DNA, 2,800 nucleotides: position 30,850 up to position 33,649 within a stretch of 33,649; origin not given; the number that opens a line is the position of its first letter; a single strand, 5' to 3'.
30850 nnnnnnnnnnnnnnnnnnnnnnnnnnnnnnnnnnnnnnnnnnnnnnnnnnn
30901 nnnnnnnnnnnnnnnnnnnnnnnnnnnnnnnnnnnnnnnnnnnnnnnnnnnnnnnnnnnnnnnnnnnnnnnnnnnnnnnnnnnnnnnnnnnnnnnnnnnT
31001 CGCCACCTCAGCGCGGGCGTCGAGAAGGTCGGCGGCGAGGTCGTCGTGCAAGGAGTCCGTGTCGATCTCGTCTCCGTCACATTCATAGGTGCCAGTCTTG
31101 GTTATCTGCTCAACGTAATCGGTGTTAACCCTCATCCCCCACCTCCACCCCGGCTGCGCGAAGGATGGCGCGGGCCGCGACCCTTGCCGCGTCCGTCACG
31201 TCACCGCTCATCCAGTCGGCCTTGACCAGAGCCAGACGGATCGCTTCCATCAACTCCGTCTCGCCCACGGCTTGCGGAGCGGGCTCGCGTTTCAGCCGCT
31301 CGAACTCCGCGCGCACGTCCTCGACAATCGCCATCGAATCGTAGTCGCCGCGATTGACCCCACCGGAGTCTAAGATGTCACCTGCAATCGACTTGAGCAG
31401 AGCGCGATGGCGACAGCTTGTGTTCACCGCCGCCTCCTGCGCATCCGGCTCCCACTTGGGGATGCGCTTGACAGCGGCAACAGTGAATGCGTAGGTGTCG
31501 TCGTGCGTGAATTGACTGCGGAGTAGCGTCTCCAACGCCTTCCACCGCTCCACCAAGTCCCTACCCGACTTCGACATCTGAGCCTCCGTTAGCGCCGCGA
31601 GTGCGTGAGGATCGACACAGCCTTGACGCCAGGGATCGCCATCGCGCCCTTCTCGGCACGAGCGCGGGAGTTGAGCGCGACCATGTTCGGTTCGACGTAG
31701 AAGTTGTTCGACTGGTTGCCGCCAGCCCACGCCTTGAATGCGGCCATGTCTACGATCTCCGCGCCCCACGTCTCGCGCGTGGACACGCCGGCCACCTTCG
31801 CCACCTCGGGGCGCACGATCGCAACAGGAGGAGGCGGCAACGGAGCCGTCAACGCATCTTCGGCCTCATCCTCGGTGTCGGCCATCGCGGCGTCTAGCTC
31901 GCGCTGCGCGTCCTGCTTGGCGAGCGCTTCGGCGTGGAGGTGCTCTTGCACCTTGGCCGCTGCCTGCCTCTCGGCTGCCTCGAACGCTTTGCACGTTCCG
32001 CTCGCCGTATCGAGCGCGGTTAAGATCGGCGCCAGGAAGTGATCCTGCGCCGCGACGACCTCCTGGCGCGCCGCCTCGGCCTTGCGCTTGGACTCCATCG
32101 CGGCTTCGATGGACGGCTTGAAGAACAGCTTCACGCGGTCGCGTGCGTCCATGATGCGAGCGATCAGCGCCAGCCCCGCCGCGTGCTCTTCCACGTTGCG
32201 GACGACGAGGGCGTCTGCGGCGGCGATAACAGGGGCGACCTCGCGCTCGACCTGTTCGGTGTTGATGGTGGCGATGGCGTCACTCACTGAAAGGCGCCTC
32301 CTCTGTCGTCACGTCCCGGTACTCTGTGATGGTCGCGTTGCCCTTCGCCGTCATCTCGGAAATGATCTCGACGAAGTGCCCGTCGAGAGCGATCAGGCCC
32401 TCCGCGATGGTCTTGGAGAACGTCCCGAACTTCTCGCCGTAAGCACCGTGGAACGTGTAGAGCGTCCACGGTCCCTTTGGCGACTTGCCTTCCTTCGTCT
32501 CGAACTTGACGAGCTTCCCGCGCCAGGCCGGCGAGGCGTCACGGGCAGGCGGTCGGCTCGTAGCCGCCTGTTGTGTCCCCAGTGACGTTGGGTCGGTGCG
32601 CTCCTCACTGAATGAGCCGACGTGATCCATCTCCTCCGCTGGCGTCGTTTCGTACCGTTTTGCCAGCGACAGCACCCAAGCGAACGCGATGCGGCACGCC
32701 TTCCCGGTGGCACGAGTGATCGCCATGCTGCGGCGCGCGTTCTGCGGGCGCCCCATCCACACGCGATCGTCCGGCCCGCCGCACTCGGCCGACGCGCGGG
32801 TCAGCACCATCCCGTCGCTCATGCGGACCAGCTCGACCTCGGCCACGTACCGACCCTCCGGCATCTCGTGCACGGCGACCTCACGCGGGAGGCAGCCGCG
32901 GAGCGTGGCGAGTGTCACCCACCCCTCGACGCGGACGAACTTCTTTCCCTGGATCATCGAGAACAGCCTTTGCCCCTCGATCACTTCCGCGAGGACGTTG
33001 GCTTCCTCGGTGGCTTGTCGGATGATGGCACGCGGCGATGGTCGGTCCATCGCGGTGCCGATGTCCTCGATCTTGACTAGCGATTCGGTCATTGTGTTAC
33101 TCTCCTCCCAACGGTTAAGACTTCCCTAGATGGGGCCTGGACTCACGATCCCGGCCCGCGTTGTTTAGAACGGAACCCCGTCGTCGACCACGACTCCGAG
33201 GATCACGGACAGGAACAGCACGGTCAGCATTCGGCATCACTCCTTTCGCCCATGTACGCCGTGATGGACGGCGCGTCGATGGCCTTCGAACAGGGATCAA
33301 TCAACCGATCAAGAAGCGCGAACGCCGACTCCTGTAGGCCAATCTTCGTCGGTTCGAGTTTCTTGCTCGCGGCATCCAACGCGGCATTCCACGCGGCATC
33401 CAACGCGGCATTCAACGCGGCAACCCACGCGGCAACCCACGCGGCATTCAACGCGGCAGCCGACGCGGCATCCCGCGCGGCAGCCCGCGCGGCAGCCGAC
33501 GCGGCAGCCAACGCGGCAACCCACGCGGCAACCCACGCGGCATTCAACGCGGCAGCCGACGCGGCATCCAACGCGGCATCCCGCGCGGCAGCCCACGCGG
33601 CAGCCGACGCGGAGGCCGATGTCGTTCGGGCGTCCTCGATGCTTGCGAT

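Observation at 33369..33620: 12-nt tandem array encoding an (x-x-Ala-Ala)n Trp/Ala-rich protein, open in all three minus frames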

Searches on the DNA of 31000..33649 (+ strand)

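Call 6: search_dna_similar(query=window:31000-33649:+, collection=phages, mode=distant, max_rows=15)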
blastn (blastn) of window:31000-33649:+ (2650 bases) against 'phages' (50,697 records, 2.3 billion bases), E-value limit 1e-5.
Records with a match: 2; places in all: 2; records where one place covers at least 80% of the query: 0.
Best place of each record, by identity: 60-80% 2.
By first word of the organism name: Erwinia 2.
By host as written in the record: - 2.
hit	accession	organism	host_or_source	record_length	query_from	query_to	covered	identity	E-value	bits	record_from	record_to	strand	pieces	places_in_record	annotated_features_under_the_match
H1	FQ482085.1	Erwinia phage phiEt88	-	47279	2469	2611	5%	76.9%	7e-21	110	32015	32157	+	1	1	hypothetical protein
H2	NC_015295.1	Erwinia phage phiEt88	-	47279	2469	2611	5%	76.9%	7e-21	110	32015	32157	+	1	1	hypothetical protein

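Call 8: get_annotated_region(hit=H2, flank=3000)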
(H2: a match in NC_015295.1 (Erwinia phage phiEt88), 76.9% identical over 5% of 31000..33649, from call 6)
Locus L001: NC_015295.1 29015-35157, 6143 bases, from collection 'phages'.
description: Erwinia phage phiEt88, complete genome.
organism: Erwinia phage phiEt88 (NCBI taxid 925984)
taxonomy: Viruses; Duplodnaviria; Heunggongvirae; Uroviricota; Caudoviricetes
host: -; source: -; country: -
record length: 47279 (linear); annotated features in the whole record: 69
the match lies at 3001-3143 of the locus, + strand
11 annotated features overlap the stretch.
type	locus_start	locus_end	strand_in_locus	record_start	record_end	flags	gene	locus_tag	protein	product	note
CDS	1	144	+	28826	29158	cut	-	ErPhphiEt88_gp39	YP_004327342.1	hypothetical protein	-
CDS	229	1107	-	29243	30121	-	-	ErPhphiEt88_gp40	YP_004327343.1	RecT-like ssDNA annealing protein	-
CDS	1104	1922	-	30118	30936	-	-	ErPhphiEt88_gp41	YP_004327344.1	exonuclease VIII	-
CDS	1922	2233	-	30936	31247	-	-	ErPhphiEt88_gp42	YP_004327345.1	hypothetical protein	-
CDS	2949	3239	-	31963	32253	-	-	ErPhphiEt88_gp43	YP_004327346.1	hypothetical protein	-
CDS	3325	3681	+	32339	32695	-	-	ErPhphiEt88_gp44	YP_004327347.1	hypothetical protein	-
CDS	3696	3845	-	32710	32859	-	-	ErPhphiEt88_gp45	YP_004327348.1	hypothetical protein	-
CDS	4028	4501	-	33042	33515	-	-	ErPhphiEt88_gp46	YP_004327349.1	hypothetical protein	-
CDS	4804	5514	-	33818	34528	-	rdgA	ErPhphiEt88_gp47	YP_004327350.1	transcriptional repressor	-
CDS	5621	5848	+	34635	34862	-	-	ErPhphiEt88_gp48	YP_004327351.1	transcriptional repressor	-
CDS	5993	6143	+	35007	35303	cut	-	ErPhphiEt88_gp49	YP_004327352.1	CII-like transcriptional activator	-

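Call 71: search_rna_families(source=window, start=32000, end=33649, threshold=evalue, max_evalue=1)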
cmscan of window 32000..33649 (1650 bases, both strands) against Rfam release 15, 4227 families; matches with E-value up to 1: 0.
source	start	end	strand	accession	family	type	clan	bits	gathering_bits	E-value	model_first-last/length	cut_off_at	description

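Call 80: search_dna_similar(query=L001:2949-3239:-, collection=ecoli_genomes, mode=distant, max_rows=8)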
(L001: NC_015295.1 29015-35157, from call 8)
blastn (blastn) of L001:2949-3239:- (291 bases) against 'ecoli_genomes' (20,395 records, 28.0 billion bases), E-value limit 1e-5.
No match.

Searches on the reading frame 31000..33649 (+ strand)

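Call 44: search_protein_families(library=ncbifam, proteins=[L001:2949-3239:-], max_evalue=0.1)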
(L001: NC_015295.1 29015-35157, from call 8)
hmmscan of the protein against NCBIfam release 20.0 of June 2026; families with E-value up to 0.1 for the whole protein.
L001:2949-3239:- (96 aa): 1 family
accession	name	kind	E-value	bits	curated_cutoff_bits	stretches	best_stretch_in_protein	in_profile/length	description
NF053611.1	YiaD_Gzip_OmpA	equivalog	0.0063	16.2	175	1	31-89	28-82/206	YiaD family glycine zipper/OmpA-like lipoprotein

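Call 45: search_protein_families(library=phrogs, proteins=[L001:2949-3239:-], max_evalue=0.001)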
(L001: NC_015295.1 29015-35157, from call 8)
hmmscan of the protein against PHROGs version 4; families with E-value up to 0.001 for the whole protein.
L001:2949-3239:- (96 aa): 2 families
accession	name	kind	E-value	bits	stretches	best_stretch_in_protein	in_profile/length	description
phrog_18326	-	unknown function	6.3e-12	46.5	1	1-82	81-163/203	-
phrog_8332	-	unknown function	1.5e-05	25.7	1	24-88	151-215/248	-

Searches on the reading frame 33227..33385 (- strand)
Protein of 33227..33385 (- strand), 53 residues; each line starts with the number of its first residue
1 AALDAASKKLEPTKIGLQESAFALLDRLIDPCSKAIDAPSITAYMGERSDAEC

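Call 55: find_related_loci(query=window:33227-33385:-, collection=metagenome_contigs, flank=3000)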
Query seq(53 aa) (53 aa) in metagenome_contigs; peptide patterns used: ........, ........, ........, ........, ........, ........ (x = any residue, [..] = any of these).
599 stretches matched a pattern (row limit reached: there are more); 4 encode a relative of the query (tblastn E <= 1e-3); 4 distinct loci.
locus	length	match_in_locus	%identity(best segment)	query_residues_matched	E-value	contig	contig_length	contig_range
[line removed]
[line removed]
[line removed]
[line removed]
